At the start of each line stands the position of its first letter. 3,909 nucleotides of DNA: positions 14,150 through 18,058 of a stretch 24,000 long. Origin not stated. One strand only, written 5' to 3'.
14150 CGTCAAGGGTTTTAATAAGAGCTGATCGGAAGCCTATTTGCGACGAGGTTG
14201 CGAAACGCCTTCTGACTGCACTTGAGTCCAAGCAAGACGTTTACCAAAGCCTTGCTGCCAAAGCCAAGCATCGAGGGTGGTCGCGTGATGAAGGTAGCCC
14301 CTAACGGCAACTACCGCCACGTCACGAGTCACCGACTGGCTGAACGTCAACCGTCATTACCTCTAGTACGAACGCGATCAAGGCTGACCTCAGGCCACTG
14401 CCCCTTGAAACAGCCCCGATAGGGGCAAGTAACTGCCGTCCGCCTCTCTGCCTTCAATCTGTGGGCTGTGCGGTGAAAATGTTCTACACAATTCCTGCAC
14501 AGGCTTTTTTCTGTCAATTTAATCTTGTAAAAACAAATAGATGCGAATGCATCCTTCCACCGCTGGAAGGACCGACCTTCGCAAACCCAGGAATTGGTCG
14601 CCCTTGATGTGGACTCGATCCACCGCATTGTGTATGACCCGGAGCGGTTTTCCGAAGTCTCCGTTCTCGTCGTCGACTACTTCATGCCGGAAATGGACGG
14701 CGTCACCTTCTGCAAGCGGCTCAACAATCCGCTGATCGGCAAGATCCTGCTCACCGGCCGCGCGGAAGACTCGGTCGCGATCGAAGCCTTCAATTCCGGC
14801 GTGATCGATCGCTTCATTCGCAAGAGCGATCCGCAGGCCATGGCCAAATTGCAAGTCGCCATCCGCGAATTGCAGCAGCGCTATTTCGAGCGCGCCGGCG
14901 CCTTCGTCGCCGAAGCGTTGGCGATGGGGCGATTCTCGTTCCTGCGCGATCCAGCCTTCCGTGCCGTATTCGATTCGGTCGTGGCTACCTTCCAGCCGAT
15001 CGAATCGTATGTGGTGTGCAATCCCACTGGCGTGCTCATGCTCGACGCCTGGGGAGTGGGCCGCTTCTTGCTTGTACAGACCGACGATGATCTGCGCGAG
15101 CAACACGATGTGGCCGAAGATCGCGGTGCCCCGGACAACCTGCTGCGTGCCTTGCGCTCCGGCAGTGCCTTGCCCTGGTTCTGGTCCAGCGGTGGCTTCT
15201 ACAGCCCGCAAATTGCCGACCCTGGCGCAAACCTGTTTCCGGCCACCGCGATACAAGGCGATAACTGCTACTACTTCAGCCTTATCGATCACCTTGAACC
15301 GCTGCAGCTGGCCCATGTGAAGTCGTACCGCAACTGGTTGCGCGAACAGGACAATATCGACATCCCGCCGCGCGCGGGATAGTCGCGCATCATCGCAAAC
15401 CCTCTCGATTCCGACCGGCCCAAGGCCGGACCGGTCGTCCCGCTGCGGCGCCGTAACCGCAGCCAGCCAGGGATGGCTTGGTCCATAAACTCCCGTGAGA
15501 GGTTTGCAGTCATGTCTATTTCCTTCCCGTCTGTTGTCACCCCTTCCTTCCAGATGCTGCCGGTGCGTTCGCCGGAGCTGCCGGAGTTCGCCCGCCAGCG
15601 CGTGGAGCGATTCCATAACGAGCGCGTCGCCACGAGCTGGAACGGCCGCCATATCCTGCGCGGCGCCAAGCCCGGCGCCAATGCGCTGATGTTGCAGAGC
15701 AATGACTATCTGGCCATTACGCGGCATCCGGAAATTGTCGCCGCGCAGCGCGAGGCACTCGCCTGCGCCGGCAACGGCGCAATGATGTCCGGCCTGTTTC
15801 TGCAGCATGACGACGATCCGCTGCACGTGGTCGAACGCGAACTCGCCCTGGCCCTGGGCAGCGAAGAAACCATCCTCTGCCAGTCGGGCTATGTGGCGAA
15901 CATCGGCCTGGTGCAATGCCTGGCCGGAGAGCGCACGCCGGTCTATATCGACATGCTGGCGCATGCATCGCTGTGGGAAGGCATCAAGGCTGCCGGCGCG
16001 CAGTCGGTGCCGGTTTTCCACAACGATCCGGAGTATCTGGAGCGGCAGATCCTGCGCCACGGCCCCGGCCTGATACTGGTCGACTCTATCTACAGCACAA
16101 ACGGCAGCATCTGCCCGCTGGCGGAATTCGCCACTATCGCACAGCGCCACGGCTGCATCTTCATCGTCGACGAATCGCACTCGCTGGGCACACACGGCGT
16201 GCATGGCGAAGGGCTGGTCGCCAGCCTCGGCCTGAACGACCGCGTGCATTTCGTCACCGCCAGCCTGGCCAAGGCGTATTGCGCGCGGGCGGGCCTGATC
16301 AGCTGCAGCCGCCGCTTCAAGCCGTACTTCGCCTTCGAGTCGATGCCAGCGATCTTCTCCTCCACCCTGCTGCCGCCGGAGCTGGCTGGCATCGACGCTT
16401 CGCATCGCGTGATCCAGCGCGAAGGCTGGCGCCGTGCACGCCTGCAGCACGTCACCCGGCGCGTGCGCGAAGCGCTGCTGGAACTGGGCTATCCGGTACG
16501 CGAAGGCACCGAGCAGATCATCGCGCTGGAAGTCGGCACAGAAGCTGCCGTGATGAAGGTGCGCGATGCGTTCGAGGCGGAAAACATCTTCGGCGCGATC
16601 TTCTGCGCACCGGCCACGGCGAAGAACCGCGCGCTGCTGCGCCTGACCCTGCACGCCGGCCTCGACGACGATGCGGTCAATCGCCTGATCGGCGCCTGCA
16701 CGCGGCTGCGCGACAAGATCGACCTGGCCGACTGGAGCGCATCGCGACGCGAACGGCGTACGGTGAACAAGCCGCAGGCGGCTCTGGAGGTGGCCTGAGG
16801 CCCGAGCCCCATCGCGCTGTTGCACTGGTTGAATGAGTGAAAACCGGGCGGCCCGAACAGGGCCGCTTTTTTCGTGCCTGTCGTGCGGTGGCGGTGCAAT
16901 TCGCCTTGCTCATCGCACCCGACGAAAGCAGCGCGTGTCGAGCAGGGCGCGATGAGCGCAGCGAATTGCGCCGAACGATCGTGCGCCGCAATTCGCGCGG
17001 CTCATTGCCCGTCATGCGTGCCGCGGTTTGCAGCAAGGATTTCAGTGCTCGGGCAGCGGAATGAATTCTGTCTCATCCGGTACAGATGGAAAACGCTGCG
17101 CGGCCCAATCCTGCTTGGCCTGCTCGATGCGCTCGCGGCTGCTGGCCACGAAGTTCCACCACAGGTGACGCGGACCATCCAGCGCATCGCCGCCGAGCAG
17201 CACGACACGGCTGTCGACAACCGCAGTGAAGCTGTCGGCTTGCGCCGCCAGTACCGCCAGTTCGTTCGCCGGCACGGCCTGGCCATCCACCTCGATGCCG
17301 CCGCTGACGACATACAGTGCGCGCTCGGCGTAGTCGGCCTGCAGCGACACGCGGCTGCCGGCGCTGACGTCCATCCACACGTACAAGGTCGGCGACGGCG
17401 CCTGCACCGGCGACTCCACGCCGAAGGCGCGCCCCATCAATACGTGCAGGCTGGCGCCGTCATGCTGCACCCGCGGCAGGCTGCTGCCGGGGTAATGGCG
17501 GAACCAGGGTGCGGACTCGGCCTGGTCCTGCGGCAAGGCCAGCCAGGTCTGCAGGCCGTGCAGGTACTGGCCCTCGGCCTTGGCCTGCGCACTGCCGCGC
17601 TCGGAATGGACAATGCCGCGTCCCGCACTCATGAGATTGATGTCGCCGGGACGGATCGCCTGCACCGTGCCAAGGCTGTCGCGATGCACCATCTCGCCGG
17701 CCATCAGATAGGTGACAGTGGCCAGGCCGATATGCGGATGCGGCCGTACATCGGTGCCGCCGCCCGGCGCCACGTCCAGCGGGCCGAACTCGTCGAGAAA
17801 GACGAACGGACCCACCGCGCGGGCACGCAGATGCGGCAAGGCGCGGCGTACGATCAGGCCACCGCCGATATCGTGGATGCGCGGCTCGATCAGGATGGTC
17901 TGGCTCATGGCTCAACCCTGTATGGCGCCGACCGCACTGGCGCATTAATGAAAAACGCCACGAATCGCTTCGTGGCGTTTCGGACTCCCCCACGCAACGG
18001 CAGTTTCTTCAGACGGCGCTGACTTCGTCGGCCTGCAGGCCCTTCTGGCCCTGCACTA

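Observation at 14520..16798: Alpha-hydroxyketone quorum-sensing locus truncated by the island: decapitated LqsR-like regulator, intact CqsA-like synthase, no sensor kinase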

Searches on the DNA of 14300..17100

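Call 54: search_rna_families(source=window, start=14300, end=17100, threshold=evalue, max_evalue=1)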
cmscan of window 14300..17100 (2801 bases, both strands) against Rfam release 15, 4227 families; matches with E-value up to 1: 1.
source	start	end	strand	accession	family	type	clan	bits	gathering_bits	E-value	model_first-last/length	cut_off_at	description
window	14801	14883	-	RF01417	RSV_RNA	Cis-reg;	-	14.9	105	0.21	1-289/289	no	Retroviral 3'UTR stability element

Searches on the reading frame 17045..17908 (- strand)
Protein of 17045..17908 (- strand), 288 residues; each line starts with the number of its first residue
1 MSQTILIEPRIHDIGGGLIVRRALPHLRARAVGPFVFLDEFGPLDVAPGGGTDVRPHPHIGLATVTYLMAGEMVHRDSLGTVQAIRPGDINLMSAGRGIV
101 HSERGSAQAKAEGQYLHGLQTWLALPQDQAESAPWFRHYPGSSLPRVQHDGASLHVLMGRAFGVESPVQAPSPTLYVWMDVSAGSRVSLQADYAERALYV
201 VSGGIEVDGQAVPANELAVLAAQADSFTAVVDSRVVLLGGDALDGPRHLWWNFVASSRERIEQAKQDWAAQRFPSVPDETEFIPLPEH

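Call 4: search_protein_families(library=pfam, proteins=[window:17045-17908:-], max_evalue=0.01)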
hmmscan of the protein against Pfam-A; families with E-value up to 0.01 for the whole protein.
window:17045-17908:- (288 aa): 2 families
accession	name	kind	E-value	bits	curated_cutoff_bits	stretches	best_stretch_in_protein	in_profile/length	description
PF02678.22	Pirin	-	1e-31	109.5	26.1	1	20-123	4-108/108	Pirin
PF05726.19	Pirin_C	-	3e-24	85.8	27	1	176-273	1-102/103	Pirin C-terminal cupin domain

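Call 5: search_protein_families(library=ncbifam, proteins=[window:17045-17908:-], max_evalue=0.01)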
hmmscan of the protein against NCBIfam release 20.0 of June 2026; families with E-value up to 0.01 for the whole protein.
window:17045-17908:- (288 aa): 0 families
